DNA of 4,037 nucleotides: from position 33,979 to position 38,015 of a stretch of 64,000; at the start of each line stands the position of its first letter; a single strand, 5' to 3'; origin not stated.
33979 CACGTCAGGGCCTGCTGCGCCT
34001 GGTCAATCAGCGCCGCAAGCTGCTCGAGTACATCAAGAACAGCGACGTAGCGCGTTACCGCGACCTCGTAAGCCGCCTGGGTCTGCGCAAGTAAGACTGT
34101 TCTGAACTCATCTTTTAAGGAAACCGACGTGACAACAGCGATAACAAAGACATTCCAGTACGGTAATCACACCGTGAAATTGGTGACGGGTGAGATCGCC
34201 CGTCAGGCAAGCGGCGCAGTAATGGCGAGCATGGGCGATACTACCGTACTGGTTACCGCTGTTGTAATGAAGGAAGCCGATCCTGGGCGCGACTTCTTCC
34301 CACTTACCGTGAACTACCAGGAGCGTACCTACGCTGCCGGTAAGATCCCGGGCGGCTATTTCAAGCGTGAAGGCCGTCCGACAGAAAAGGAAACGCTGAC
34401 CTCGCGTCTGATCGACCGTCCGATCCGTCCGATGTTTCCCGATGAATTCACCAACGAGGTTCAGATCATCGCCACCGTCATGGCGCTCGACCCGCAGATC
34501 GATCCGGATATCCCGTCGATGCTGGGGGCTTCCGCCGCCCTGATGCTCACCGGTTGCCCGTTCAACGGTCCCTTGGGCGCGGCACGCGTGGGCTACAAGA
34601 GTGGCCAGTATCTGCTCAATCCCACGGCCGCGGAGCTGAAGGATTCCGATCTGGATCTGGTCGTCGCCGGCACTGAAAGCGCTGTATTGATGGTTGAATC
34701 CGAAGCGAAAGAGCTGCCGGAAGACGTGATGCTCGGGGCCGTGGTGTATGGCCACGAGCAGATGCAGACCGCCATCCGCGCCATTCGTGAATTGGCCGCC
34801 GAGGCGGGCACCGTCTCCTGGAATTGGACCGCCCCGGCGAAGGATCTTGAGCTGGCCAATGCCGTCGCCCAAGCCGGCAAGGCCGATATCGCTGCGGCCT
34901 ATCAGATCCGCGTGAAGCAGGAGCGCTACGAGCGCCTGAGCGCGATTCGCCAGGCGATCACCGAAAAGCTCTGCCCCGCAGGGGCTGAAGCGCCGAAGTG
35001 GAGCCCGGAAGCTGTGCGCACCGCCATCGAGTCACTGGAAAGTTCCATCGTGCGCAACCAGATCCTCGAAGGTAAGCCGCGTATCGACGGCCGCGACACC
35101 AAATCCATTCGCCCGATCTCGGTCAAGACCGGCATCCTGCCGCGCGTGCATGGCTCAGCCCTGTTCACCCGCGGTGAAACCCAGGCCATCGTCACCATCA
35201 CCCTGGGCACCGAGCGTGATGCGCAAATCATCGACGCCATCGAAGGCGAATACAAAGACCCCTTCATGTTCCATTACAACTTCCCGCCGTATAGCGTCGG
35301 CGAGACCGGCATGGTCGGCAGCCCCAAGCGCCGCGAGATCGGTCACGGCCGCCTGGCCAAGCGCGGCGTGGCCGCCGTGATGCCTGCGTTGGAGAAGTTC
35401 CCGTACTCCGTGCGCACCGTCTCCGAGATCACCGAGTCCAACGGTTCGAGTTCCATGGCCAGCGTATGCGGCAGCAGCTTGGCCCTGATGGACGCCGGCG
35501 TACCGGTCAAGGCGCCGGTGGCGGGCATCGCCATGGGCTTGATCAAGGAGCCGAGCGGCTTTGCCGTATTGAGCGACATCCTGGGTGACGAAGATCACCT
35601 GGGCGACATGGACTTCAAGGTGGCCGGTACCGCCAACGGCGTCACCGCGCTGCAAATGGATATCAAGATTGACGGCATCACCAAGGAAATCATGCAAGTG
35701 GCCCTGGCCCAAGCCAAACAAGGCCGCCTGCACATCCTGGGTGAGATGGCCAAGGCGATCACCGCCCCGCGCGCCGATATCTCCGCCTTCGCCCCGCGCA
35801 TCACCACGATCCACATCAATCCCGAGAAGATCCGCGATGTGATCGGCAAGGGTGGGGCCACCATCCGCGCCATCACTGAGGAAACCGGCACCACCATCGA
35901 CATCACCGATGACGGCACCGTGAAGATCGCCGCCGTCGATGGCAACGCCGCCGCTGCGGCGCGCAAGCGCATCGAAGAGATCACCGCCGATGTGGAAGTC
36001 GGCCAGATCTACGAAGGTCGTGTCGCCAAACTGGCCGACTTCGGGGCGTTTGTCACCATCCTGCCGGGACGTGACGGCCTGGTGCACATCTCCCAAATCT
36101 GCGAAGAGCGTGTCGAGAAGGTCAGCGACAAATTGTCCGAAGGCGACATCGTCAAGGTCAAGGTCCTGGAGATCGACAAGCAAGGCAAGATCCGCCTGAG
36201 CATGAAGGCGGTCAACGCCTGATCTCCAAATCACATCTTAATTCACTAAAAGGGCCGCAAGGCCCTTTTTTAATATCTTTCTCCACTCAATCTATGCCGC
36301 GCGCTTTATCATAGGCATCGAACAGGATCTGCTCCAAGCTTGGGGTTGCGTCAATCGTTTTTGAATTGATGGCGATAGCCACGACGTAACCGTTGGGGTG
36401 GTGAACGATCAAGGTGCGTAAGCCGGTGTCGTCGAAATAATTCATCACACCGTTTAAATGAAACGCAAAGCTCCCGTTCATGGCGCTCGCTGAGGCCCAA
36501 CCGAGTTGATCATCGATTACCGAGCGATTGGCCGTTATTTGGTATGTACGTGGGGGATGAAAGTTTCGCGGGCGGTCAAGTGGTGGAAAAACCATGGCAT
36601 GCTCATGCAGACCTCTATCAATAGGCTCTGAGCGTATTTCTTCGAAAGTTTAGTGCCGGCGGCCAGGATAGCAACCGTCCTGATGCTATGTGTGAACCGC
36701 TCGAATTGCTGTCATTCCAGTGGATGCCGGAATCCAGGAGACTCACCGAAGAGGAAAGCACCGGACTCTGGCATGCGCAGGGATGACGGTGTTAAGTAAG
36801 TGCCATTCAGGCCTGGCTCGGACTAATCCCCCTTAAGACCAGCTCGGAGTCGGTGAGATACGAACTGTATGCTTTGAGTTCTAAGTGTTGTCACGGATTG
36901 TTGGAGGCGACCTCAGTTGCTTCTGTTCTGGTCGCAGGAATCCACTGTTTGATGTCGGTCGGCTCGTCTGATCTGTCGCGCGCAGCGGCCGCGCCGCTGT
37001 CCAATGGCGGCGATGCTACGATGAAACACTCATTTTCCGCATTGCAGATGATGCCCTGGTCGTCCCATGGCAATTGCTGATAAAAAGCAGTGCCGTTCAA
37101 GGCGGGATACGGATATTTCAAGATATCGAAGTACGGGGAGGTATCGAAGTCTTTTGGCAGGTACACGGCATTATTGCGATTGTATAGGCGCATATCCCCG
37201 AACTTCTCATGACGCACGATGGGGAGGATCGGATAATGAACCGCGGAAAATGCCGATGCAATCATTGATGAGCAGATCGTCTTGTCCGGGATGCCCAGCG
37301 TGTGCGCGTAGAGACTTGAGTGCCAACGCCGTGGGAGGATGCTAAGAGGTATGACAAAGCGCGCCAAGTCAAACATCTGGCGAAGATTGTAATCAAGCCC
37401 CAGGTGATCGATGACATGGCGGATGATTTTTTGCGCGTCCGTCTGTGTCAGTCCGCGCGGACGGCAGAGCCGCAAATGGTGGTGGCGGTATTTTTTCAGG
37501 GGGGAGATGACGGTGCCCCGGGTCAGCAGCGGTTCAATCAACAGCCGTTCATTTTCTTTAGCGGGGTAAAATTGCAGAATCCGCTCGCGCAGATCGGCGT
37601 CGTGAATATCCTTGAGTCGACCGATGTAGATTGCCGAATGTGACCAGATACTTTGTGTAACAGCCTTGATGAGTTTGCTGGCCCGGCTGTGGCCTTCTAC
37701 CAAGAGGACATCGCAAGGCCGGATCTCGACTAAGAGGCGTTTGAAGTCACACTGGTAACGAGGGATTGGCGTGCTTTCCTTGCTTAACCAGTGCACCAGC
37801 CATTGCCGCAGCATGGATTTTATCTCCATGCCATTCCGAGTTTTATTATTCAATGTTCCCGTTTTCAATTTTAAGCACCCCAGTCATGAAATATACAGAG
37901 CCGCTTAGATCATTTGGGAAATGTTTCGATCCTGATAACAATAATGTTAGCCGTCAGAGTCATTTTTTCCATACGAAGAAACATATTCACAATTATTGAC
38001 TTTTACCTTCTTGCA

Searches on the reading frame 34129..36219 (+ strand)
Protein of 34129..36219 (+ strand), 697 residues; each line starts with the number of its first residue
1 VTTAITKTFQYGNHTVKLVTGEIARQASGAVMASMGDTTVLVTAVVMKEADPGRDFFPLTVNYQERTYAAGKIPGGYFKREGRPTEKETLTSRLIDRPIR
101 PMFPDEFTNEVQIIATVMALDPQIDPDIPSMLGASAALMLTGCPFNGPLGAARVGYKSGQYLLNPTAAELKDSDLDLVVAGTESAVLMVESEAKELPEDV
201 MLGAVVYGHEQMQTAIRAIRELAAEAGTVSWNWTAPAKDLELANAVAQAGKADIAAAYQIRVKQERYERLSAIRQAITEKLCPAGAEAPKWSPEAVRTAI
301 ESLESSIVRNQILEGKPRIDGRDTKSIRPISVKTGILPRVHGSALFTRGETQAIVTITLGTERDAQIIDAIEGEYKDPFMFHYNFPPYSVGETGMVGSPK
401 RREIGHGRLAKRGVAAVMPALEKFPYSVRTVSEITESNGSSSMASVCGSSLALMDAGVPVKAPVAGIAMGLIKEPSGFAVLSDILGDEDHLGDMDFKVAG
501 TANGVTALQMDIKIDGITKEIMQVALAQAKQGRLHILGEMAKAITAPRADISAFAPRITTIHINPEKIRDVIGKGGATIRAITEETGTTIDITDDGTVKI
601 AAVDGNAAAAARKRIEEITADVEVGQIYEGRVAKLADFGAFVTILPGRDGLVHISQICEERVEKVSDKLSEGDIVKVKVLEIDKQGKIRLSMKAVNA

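Call 7: search_protein_families(library=pfam, proteins=[window:34129-36219:+], max_evalue=0.001)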
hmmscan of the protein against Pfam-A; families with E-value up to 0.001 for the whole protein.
window:34129-36219:+ (697 aa): 7 families
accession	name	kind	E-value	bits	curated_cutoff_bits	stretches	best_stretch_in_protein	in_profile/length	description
PF01138.27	RNase_PH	-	9.1e-58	194.7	25.5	2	16-144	5-130/130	3' exoribonuclease family, domain 1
PF03725.20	RNase_PH_C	-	2.2e-21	76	20.8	2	148-210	2-66/67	3' exoribonuclease family, domain 2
PF03726.19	PNPase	-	2.3e-19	70.1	24.6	1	241-323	1-81/81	Polyribonucleotide nucleotidyltransferase, RNA binding domain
PF00575.29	S1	-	1.9e-18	67.1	22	1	622-693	2-74/74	S1 RNA binding domain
PF00013.35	KH_1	-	5.2e-12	45.8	21.5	1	559-617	2-66/66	KH domain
PF23459.1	S1_RRP5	-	0.00014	22.8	27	1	624-685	3-64/72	RRP5 S1 domain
PF07650.23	KH_2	-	0.00051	20.3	22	1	557-601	25-69/78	KH domain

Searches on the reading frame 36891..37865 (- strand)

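Call 7: search_protein_families(library=pfam, proteins=[window:36891-37865:-], max_evalue=0.001)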
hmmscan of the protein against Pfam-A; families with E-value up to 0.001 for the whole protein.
window:36891-37865:- (324 aa): 1 family
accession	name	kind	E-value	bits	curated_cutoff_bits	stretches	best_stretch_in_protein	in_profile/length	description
PF05708.18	Peptidase_C92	-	3e-07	31.1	27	1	59-162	11-99/166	Permuted papain-like amidase enzyme, YaeF/YiiX, C92 family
